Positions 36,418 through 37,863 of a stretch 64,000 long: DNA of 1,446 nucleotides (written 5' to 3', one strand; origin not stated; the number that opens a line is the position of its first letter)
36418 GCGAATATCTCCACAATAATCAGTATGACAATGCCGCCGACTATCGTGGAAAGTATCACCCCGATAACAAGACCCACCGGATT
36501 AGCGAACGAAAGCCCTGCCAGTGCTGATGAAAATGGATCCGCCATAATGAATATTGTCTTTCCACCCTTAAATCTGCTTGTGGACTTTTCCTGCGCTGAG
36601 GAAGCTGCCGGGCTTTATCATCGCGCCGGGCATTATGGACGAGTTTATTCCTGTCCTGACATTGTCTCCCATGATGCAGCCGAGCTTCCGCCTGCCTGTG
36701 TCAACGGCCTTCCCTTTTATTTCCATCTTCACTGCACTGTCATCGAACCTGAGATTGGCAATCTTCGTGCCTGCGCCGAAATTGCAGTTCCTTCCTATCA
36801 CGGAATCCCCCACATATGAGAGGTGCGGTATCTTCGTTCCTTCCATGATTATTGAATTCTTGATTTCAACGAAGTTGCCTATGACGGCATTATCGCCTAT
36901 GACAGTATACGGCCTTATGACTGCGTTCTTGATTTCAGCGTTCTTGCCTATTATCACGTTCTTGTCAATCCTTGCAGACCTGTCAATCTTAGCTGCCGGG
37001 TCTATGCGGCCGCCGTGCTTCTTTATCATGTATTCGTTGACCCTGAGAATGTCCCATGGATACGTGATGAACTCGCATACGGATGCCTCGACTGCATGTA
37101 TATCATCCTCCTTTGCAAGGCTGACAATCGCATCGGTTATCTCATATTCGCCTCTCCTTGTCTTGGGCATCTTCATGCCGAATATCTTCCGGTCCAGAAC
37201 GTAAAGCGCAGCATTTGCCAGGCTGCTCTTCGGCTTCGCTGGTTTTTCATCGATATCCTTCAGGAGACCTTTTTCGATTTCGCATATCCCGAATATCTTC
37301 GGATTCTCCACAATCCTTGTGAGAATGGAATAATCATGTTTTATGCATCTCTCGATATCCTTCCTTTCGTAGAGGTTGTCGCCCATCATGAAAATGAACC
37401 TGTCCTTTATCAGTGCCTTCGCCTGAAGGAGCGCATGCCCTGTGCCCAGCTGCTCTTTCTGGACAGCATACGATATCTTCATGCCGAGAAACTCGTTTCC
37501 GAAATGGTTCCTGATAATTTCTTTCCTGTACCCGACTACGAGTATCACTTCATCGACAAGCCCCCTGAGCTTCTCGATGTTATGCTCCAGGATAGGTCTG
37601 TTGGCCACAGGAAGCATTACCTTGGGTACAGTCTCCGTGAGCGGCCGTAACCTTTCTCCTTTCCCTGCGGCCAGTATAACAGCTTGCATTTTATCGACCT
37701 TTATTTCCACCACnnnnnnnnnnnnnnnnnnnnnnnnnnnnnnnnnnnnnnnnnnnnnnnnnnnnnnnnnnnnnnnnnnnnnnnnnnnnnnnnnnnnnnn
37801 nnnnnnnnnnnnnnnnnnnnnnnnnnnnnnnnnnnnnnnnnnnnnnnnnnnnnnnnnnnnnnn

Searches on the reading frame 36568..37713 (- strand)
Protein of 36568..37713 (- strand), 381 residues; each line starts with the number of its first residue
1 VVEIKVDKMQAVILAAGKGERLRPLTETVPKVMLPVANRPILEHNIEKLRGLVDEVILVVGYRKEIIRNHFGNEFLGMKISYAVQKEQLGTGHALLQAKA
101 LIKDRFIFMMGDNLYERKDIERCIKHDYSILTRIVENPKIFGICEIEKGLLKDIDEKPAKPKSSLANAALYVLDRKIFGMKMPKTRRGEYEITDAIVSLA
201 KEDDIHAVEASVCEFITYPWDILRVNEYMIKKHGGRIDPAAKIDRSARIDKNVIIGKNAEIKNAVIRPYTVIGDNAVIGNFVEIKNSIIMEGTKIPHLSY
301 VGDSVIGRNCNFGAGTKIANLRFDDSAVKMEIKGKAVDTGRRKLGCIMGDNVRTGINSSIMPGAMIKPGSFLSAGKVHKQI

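Call 43: search_protein_families(library=pfam, proteins=[window:36568-37713:-], max_evalue=0.001)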
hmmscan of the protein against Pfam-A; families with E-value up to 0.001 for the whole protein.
window:36568-37713:- (381 aa): 8 families
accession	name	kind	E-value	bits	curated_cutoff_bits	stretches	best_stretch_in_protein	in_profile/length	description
PF00483.29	NTP_transferase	-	1.7e-31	110.1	21.2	1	11-204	2-214/245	Nucleotidyl transferase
PF00132.30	Hexapep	-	1.4e-19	69.3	27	2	252-286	1-36/36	Bacterial transferase hexapeptide (six repeats)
PF25084.1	LbH_EIF2B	-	1.1e-15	57.9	54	2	241-319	10-88/105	EIF2B subunit epsilon LbH domain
PF12804.13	NTP_transf_3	-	3.9e-10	40.6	27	1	11-114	1-97/160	MobA-like NTP transferase domain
PF24894.1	Hexapep_GlmU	-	1.1e-06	29.1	23.3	0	236-280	42-85/104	GlmU-like, C-terminal hexapeptide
PF01128.25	IspD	-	0.00012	22.4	27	1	9-61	1-52/221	2-C-methyl-D-erythritol 4-phosphate cytidylyltransferase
PF25087.1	GMPPB_C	-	0.00075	19.6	39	0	251-322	3-75/110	GMPPB C-terminal domain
PF25247.1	LbH_GLGC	-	0.00078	19.8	27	0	282-320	11-48/135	GLGC left-handed parallel beta-helix domain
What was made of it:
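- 36568..40553 (-): Divergent target operon: glmS (38760-40553), type II GAPDH (37701-38732) and archaeal bifunctional glmU (36568-37713). Pfam hits in call 43.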

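Call 77: search_protein_families(library=ncbifam, proteins=[window:36568-37713:-], max_evalue=1e-10)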
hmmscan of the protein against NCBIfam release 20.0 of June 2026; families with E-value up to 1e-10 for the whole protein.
window:36568-37713:- (381 aa): 28 families (the best 25 are shown)
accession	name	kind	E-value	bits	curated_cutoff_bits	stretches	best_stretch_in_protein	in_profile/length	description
TIGR03992.1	Arch_glmU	subfamily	2.2e-128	428.5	292.1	1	9-377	1-392/393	bifunctional sugar-1-phosphate nucleotidylyltransferase/acetyltransferase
NF041173.1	Sug_nt_acttase_Thmprot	equivalog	8.1e-97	324.7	600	1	9-366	1-381/405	bifunctional sugar-1-phosphate nucleotidylyltransferase/acetyltransferase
TIGR01208.1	rmlA_long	equivalog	9e-53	179.4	320.25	1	11-318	2-337/353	glucose-1-phosphate thymidylyltransferase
NF041313.1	UDPGP_AglF_Halo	equivalog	3.1e-49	167.5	400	1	9-211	1-215/234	UTP--glucose-1-phosphate uridylyltransferase AglF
TIGR01173.1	glmU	equivalog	7.2e-46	157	366.85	2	9-209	1-213/452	bifunctional UDP-N-acetylglucosamine diphosphorylase/glucosamine-1-phosphate N-acetyltransferase GlmU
NF010934.1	PRK14354.1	equivalog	9.1e-45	153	450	2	11-207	2-211/447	bifunctional UDP-N-acetylglucosamine diphosphorylase/glucosamine-1-phosphate N-acetyltransferase GlmU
NF010933.0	PRK14353.1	equivalog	1.7e-38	132.5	505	2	8-210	5-221/453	bifunctional UDP-N-acetylglucosamine diphosphorylase/glucosamine-1-phosphate N-acetyltransferase GlmU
NF052502.1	man1P_GTase_Rv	exception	4.8e-36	124.3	440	1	9-327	1-322/352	mannose-1-phosphate guanylyltransferase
NF010937.0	PRK14357.1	equivalog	6.8e-36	124.1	658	2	9-201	1-201/448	bifunctional UDP-N-acetylglucosamine diphosphorylase/glucosamine-1-phosphate N-acetyltransferase GlmU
NF010936.0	PRK14356.1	equivalog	2.2e-34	119.2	666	2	8-208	5-219/456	bifunctional UDP-N-acetylglucosamine diphosphorylase/glucosamine-1-phosphate N-acetyltransferase GlmU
NF010940.0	PRK14360.1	equivalog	3.9e-34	118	602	2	246-342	313-402/452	bifunctional UDP-N-acetylglucosamine diphosphorylase/glucosamine-1-phosphate N-acetyltransferase GlmU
NF010935.0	PRK14355.1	equivalog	5.4e-34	117.6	718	2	7-209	2-217/459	bifunctional UDP-N-acetylglucosamine diphosphorylase/glucosamine-1-phosphate N-acetyltransferase GlmU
NF010932.0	PRK14352.1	equivalog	1.4e-32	113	611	2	237-358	311-432/488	bifunctional UDP-N-acetylglucosamine diphosphorylase/glucosamine-1-phosphate N-acetyltransferase GlmU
NF006986.0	PRK09451.1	equivalog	2e-32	112.6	725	2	7-210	4-217/456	bifunctional UDP-N-acetylglucosamine diphosphorylase/glucosamine-1-phosphate N-acetyltransferase GlmU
NF010939.0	PRK14359.1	equivalog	2e-31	109.1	592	2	9-207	3-207/430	bifunctional UDP-N-acetylglucosamine diphosphorylase/glucosamine-1-phosphate N-acetyltransferase GlmU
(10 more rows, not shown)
